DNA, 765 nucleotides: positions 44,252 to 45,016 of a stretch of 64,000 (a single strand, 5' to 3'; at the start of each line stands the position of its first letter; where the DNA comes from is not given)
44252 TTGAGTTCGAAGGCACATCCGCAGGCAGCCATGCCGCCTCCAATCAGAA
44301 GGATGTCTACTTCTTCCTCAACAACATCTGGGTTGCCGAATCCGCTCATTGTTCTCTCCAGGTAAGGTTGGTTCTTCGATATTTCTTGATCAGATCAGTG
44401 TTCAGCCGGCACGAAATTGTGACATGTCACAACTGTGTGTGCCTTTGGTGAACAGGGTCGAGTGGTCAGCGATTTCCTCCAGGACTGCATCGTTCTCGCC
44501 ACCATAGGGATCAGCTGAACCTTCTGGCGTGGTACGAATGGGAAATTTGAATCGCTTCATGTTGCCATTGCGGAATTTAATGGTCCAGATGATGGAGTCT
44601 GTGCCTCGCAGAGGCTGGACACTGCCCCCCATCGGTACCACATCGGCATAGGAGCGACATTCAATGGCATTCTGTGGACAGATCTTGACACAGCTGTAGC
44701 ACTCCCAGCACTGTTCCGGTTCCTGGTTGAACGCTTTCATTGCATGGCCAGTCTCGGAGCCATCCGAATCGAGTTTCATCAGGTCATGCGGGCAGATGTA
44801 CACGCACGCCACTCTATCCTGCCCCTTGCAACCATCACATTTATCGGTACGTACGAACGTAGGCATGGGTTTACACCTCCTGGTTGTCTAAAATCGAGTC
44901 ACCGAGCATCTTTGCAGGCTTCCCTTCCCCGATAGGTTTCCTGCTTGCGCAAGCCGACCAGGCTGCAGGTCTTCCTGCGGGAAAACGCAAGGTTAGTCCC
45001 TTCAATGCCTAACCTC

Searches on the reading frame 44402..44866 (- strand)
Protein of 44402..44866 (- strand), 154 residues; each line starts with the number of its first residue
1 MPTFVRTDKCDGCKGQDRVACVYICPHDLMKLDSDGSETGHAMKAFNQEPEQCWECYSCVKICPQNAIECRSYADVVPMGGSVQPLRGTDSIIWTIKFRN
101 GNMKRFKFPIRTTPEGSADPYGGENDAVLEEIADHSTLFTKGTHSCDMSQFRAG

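Call 65: find_homologous_proteins(query=window:44402-44866:-, max_evalue=1e-70)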
Query window:44402-44866:- (154 aa): 132 proteins with E <= 1e-70 among 2544 candidates; the best 120 are listed.
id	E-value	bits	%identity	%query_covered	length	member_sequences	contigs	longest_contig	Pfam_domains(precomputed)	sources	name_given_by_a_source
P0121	1.2e-94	332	88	99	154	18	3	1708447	PF12139.14,PF00037.33,PF12838.13,PF13187.12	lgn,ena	-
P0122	1.6e-88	312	81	100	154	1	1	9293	PF12139.14,PF00037.33,PF12838.13,PF13187.12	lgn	-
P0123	2.4e-88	312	83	98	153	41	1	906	PF12139.14,PF00037.33,PF12838.13,PF13187.12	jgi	-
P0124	7.0e-87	307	84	98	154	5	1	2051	PF12139.14,PF00037.33,PF12838.13,PF25160.2,PF12800.13,PF13187.12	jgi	-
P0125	2.0e-86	306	81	98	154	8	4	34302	PF12139.14,PF00037.33,PF12838.13,PF13187.12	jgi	jgi:adenylylsulfate reductase subunit B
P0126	2.4e-86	305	81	100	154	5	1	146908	PF12139.14,PF00037.33,PF12838.13,PF13187.12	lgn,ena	-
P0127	2.6e-86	305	82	100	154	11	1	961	PF12139.14,PF12837.13,PF00037.33,PF13484.12,PF12838.13,PF25160.2,PF12800.13,PF13187.12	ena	-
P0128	2.6e-86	305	83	98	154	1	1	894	PF12139.14,PF00037.33,PF12838.13,PF25160.2,PF13237.12,PF13187.12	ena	-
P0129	3.6e-86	305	83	99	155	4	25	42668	PF12139.14,PF00037.33,PF12838.13,PF12800.13,PF13187.12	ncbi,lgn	-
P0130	1.3e-85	303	82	98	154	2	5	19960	PF12139.14,PF00037.33,PF12838.13,PF13187.12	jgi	jgi:adenylylsulfate reductase subunit B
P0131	2.6e-85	302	80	99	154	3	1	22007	PF12139.14,PF00037.33,PF12838.13,PF13187.12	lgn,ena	-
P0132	4.9e-85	301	78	99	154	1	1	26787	PF12139.14,PF00037.33,PF12838.13,PF13187.12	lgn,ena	-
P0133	1.6e-84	299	83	98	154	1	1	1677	PF12139.14,PF00037.33,PF12838.13,PF13237.12,PF13187.12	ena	-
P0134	2.1e-84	299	78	100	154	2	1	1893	PF12139.14,PF12837.13,PF00037.33,PF12838.13,PF13187.12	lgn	-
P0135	5.7e-84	298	82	98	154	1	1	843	PF12139.14,PF00037.33,PF12838.13,PF13187.12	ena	-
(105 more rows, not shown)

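Call 66: find_encoding_contigs(protein=P0121, flank=3000, max_places=4)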
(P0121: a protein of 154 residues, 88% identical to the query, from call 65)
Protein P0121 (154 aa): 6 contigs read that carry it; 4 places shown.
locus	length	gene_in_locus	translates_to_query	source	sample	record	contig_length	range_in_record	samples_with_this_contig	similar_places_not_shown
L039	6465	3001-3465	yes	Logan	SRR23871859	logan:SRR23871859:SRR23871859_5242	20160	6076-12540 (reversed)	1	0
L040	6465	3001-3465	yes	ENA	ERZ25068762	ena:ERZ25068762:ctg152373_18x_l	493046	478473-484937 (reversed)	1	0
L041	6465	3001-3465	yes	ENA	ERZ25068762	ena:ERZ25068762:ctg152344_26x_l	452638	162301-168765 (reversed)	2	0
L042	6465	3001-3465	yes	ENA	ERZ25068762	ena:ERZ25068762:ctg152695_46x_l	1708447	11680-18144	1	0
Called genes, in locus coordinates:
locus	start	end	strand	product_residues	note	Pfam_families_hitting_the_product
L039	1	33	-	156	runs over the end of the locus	PF00034:Cytochrom_C (weak), PF13442:Cytochrome_CBB3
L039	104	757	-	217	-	PF00406:ADK, PF13207:AAA_17, PF05191:ADK_lid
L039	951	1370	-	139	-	-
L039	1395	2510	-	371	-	-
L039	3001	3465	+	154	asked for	PF00037:Fer4 (faint), PF12838:Fer4_7, PF13187:Fer4_9 (weak), PF12139:APS-reductase_C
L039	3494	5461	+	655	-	PF00890:FAD_binding_2 (faint), PF02910:Succ_DH_flav_C (faint)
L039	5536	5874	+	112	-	PF01722:BolA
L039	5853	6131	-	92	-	PF05899:Cupin_3 (faint)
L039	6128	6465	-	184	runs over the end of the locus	PF14803:Zn_ribbon_Nudix, PF00293:NUDIX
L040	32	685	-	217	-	PF00406:ADK, PF13207:AAA_17, PF05191:ADK_lid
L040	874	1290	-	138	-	-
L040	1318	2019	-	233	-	-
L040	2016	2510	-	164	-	-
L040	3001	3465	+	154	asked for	PF00037:Fer4 (faint), PF12838:Fer4_7, PF13187:Fer4_9 (weak), PF12139:APS-reductase_C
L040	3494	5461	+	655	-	PF00890:FAD_binding_2 (faint), PF02910:Succ_DH_flav_C (faint)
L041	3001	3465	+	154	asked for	PF00037:Fer4 (faint), PF12838:Fer4_7, PF13187:Fer4_9 (weak), PF12139:APS-reductase_C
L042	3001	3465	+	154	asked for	PF00037:Fer4 (faint), PF12838:Fer4_7, PF13187:Fer4_9 (weak), PF12139:APS-reductase_C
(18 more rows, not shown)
